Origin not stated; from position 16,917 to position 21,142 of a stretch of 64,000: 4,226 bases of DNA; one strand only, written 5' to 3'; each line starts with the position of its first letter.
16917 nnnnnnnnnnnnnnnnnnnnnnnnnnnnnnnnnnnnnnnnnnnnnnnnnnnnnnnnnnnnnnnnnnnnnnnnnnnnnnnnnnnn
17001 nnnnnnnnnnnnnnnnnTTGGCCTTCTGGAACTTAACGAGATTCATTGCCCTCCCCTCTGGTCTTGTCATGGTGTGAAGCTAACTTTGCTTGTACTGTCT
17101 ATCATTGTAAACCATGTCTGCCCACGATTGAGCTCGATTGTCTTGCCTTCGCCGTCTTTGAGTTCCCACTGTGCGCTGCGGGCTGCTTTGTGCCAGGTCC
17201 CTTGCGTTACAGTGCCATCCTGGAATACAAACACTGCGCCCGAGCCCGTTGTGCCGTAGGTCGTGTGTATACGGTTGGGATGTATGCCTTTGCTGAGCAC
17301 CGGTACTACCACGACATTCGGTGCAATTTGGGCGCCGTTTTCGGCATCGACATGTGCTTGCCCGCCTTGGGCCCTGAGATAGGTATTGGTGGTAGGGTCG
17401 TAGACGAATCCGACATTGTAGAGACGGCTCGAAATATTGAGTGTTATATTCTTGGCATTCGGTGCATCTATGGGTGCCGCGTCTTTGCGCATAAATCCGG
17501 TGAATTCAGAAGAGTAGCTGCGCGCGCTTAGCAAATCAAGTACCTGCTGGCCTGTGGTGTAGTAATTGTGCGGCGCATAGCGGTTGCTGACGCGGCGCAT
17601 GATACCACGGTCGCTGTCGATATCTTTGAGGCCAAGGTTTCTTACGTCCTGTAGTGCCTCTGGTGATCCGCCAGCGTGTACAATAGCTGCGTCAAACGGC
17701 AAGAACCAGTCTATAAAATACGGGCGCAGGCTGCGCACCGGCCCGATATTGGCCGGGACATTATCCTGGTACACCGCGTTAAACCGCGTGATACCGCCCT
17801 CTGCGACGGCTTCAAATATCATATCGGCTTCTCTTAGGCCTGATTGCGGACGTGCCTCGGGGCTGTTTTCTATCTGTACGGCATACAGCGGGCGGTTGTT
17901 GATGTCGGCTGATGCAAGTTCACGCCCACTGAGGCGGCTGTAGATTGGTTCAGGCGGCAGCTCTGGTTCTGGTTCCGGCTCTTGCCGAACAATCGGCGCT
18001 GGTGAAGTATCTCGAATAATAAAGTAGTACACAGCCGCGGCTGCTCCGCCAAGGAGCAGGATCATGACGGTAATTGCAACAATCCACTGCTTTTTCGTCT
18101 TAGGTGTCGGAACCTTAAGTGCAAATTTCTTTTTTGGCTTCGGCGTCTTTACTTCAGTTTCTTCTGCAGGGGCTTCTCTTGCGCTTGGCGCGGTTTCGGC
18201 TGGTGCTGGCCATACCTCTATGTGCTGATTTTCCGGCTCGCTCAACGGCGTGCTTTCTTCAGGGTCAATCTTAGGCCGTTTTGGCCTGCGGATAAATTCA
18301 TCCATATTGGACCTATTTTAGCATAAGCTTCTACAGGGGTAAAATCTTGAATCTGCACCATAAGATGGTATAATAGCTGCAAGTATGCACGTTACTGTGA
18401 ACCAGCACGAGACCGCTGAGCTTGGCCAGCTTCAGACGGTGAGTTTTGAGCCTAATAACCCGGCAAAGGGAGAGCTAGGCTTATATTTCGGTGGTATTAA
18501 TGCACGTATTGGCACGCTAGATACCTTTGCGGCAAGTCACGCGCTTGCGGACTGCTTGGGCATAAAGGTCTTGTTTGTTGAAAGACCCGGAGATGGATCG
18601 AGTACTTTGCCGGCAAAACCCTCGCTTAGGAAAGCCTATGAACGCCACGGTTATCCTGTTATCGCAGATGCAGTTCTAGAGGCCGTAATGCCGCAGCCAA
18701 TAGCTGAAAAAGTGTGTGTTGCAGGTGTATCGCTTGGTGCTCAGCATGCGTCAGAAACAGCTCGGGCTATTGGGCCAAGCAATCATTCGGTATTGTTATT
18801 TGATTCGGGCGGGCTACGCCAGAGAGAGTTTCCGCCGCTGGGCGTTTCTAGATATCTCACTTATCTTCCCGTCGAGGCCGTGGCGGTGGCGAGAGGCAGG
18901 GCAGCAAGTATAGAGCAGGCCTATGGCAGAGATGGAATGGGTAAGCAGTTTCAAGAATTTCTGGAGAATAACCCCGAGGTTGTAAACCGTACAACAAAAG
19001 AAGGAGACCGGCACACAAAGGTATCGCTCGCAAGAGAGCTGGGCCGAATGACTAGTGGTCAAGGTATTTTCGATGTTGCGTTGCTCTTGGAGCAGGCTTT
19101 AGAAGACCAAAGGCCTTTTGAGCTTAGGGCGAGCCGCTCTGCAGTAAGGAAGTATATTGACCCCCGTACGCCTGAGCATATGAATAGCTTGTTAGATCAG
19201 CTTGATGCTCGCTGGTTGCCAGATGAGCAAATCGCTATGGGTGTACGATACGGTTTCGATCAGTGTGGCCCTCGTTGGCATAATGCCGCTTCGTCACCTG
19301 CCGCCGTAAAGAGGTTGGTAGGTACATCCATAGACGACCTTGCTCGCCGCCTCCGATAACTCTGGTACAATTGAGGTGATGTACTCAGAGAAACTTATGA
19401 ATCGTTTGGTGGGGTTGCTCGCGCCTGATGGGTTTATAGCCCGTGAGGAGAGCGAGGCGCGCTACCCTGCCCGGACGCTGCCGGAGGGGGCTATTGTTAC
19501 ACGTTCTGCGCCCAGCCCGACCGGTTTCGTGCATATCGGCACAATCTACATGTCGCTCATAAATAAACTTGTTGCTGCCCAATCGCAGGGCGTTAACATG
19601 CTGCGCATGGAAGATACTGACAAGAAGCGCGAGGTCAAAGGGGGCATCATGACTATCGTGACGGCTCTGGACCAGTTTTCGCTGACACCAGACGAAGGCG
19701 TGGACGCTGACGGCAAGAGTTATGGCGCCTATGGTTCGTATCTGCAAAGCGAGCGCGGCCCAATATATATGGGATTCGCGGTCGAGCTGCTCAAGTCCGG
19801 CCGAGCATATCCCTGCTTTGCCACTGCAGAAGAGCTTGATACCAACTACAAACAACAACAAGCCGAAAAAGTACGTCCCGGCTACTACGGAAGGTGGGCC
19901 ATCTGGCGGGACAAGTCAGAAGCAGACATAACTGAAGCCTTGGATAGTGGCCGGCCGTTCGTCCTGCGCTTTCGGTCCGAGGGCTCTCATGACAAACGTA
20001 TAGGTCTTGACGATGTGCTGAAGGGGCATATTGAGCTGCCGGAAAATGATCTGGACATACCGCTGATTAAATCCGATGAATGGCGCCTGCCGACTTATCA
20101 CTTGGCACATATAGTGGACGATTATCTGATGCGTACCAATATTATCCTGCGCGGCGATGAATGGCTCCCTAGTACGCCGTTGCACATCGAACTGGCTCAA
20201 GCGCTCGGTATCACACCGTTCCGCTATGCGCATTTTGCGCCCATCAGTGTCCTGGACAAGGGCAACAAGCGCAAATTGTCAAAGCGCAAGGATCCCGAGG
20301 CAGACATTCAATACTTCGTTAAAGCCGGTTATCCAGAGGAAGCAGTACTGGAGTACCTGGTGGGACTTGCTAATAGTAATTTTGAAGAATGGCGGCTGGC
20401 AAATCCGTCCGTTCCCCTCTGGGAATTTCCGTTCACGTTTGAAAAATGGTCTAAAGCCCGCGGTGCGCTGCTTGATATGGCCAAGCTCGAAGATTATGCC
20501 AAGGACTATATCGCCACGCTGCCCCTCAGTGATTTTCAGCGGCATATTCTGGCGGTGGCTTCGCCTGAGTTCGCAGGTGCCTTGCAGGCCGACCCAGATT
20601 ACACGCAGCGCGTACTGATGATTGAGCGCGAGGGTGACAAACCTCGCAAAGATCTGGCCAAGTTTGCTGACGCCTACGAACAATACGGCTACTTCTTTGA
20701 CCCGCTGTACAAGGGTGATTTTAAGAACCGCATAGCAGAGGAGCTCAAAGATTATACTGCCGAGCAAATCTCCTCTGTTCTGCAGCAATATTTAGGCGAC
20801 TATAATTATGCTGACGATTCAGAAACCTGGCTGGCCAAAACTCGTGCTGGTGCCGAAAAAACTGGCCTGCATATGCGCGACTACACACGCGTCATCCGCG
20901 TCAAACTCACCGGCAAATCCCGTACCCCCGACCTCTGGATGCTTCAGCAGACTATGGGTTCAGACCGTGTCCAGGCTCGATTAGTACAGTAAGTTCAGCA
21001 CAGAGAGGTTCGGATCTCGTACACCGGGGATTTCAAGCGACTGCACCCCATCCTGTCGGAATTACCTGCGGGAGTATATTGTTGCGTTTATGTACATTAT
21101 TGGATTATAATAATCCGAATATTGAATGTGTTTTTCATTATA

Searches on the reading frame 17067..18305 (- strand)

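Call 20: search_protein_families(library=ncbifam, proteins=[window:17067-18305:-], max_evalue=0.001)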
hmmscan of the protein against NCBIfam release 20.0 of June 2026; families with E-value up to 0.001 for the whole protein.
window:17067-18305:- (412 aa): 0 families

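Call 36: search_protein_families(library=pfam, proteins=[window:17067-18305:-], max_evalue=0.001)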
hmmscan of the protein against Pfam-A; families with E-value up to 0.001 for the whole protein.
window:17067-18305:- (412 aa): 2 families
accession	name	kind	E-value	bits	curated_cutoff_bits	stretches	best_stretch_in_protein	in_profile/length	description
PF11258.13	DUF3048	-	3e-43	147.9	25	1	126-264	2-147/148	Protein of unknown function (DUF3048) N-terminal domain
PF17479.7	DUF3048_C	-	1.3e-21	77.5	25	1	288-398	2-113/114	Protein of unknown function (DUF3048) C-terminal domain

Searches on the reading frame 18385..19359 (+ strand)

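Call 36: search_protein_families(library=pfam, proteins=[window:18385-19359:+], max_evalue=0.001)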
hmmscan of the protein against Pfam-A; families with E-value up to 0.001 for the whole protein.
window:18385-19359:+ (324 aa): 1 family
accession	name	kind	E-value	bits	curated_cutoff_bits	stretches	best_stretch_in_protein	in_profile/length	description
PF12697.13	Abhydrolase_6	-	0.00076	20.6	26.3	0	57-197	27-135/217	Alpha/beta hydrolase family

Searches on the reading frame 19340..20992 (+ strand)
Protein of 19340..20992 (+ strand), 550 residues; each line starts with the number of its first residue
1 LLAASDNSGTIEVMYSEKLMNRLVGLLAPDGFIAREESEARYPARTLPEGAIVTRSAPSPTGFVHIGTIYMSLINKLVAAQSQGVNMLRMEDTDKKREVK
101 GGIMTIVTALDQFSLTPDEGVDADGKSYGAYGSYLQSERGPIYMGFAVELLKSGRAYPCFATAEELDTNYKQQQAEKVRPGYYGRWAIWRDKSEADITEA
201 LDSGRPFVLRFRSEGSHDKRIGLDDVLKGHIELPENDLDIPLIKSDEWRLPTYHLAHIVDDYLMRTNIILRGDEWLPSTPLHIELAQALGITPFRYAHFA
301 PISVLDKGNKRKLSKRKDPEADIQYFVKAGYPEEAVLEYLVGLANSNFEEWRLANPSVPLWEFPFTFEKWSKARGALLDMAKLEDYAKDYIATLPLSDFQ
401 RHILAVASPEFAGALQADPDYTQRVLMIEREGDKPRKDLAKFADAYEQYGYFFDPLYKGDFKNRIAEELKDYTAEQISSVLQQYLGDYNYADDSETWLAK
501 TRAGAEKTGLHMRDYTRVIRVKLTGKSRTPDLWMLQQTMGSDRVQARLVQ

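Call 36: search_protein_families(library=pfam, proteins=[window:19340-20992:+], max_evalue=0.001)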
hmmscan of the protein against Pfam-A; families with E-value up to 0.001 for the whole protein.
window:19340-20992:+ (550 aa): 2 families
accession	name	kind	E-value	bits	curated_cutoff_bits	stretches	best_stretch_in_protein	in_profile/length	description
PF00749.27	tRNA-synt_1c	-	2.9e-54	184.5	23.4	1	52-342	2-274/314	tRNA synthetases class I (E and Q), catalytic domain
PF19269.4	Anticodon_2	-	5.8e-08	33.7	23.6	1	441-548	29-137/141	Anticodon binding domain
